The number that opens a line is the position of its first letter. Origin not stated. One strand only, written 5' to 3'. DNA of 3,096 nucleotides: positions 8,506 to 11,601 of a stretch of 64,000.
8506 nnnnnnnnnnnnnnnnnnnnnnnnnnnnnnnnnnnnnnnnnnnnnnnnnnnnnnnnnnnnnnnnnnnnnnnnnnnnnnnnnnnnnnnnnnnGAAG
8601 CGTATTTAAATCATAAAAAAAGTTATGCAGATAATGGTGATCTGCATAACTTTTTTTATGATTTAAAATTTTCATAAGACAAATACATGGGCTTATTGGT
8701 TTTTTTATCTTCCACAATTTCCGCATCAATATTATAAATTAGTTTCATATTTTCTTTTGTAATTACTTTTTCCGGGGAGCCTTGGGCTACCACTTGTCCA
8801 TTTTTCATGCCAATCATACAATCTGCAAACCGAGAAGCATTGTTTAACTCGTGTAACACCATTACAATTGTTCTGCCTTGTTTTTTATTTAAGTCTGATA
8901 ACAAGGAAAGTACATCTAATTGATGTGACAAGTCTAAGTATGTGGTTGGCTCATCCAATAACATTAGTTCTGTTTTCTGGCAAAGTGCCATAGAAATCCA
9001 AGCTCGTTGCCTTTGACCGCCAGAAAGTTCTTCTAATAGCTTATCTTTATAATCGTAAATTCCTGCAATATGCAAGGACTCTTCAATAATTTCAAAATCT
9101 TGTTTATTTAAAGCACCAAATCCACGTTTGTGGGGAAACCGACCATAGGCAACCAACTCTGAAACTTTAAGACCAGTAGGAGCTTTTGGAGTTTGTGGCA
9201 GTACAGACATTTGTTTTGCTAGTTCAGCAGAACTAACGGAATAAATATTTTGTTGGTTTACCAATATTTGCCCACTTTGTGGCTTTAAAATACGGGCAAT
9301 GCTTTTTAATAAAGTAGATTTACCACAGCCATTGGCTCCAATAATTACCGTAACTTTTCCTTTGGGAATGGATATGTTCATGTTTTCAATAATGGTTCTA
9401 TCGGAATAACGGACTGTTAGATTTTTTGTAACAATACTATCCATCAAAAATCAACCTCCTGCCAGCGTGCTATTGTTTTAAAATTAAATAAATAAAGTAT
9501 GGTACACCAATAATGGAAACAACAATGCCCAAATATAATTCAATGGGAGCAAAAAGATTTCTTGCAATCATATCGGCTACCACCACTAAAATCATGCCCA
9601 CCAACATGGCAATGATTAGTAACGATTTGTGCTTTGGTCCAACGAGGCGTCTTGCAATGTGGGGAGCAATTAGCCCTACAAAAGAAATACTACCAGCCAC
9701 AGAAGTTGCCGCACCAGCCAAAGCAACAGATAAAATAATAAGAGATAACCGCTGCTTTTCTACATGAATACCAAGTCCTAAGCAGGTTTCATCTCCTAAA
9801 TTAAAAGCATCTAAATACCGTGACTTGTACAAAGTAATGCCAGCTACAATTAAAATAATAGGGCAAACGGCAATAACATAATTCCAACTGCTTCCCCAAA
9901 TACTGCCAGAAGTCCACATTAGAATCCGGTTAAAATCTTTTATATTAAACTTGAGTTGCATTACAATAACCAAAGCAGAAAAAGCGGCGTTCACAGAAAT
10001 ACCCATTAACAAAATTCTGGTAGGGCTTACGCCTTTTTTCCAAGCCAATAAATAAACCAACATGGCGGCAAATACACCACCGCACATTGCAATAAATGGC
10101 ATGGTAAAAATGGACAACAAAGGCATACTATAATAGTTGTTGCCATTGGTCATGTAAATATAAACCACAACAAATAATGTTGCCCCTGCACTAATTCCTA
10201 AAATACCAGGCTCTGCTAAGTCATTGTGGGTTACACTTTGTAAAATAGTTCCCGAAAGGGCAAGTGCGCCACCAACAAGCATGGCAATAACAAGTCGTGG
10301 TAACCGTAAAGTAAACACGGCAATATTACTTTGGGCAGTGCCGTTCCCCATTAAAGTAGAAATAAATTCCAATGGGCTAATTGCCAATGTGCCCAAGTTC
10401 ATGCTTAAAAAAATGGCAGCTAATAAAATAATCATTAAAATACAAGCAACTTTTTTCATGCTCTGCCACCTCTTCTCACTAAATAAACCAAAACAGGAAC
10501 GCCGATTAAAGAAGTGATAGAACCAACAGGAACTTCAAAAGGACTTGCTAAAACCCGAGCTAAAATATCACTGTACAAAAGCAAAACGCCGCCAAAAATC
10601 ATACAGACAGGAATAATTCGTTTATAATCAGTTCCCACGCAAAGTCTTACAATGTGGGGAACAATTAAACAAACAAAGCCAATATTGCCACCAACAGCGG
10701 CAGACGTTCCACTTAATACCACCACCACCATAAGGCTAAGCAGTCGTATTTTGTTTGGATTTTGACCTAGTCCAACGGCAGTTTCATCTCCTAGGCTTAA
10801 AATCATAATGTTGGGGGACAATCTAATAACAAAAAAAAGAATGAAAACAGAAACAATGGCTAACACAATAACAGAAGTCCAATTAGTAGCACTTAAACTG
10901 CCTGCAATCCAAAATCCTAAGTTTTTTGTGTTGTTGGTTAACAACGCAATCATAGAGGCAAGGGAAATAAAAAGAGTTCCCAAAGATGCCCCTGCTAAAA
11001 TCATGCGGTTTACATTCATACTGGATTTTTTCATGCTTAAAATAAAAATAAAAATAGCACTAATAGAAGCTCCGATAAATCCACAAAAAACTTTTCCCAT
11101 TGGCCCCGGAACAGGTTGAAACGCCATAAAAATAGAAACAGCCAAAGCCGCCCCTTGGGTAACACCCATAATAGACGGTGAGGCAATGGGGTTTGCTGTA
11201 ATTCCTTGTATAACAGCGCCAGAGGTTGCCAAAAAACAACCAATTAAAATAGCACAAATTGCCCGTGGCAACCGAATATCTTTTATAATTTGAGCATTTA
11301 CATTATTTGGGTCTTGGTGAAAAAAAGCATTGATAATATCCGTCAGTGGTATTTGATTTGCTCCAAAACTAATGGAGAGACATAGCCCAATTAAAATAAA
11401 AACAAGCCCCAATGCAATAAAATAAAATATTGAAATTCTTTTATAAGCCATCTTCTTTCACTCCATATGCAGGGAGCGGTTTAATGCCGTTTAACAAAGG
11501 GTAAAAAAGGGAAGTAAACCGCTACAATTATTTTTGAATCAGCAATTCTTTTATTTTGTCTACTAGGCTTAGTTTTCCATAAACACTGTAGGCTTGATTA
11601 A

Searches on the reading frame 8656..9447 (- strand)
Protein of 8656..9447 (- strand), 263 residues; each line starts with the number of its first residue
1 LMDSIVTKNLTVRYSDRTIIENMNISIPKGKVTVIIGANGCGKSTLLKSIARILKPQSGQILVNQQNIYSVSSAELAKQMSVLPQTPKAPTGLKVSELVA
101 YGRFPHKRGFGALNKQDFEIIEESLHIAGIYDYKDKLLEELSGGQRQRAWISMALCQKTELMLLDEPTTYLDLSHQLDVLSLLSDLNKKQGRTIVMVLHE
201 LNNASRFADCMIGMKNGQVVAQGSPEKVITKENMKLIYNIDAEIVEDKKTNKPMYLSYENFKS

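Call 45: search_protein_families(library=pfam, proteins=[window:8656-9447:-], max_evalue=0.001)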
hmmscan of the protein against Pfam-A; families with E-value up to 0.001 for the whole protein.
window:8656-9447:- (263 aa): 12 families
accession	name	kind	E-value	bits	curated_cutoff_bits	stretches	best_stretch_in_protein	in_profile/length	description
PF00005.33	ABC_tran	-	4.4e-32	112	25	1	21-169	2-137/137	ABC transporter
PF13304.12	AAA_21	-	1.4e-08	35.6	27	1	32-55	1-26/304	AAA domain, putative AbiEii toxin, Type IV TA system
PF02463.25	SMC_N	-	1.5e-08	34.8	40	1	29-214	23-211/220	RecF/RecN/SMC N terminal domain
PF09818.15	ABC_ATPase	-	1.6e-07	31.1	23.2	0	25-52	75-101/283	P-loop domain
PF13555.12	AAA_29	-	2.8e-06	27.4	27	1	26-64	18-55/61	P-loop containing region of AAA domain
PF13476.12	AAA_23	-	1.4e-05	26.3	27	1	29-59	18-48/201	AAA domain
PF13175.12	AAA_15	-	1.7e-05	25.1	32.1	1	23-57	17-50/374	AAA ATPase domain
PF13173.12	AAA_14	-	7.2e-05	23.2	27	0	30-67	2-39/129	AAA domain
PF05729.18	NACHT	-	0.0002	21.7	26.7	0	32-56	2-26/167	NACHT domain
PF01078.27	Mg_chelatase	-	0.00036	20.4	20.3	1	23-79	15-71/207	Magnesium chelatase, subunit ChlI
PF07728.20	AAA_5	-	0.0004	20.8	22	0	34-81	3-47/139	AAA domain (dynein-related subfamily)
PF25199.1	nSTAND_NTPase5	-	0.00095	19.5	34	0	15-76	24-90/145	Novel STAND NTPase 5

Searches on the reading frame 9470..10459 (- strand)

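Call 45: search_protein_families(library=pfam, proteins=[window:9470-10459:-], max_evalue=0.001)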
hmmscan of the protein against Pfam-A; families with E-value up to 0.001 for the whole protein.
window:9470-10459:- (329 aa): 1 family
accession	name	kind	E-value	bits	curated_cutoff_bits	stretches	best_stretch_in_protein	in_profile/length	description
PF01032.23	FecCD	-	5.7e-95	318.4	26.5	1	11-328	1-311/311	FecCD transport family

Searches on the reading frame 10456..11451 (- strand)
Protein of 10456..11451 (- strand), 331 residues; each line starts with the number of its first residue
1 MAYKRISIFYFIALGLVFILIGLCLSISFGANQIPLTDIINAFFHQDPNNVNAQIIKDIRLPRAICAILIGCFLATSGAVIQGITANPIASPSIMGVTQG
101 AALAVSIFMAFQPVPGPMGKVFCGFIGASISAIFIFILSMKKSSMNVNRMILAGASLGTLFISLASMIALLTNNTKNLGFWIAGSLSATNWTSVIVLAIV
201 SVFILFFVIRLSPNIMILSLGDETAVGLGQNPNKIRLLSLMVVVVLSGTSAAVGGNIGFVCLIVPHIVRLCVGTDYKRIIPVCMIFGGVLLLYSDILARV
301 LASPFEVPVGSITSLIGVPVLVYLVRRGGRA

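Call 45: search_protein_families(library=pfam, proteins=[window:10456-11451:-], max_evalue=0.001)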
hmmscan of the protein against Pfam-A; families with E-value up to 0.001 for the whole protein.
window:10456-11451:- (331 aa): 1 family
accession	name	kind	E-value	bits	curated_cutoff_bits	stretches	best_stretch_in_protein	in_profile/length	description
PF01032.23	FecCD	-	7.8e-93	311.3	26.5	1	19-327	2-311/311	FecCD transport family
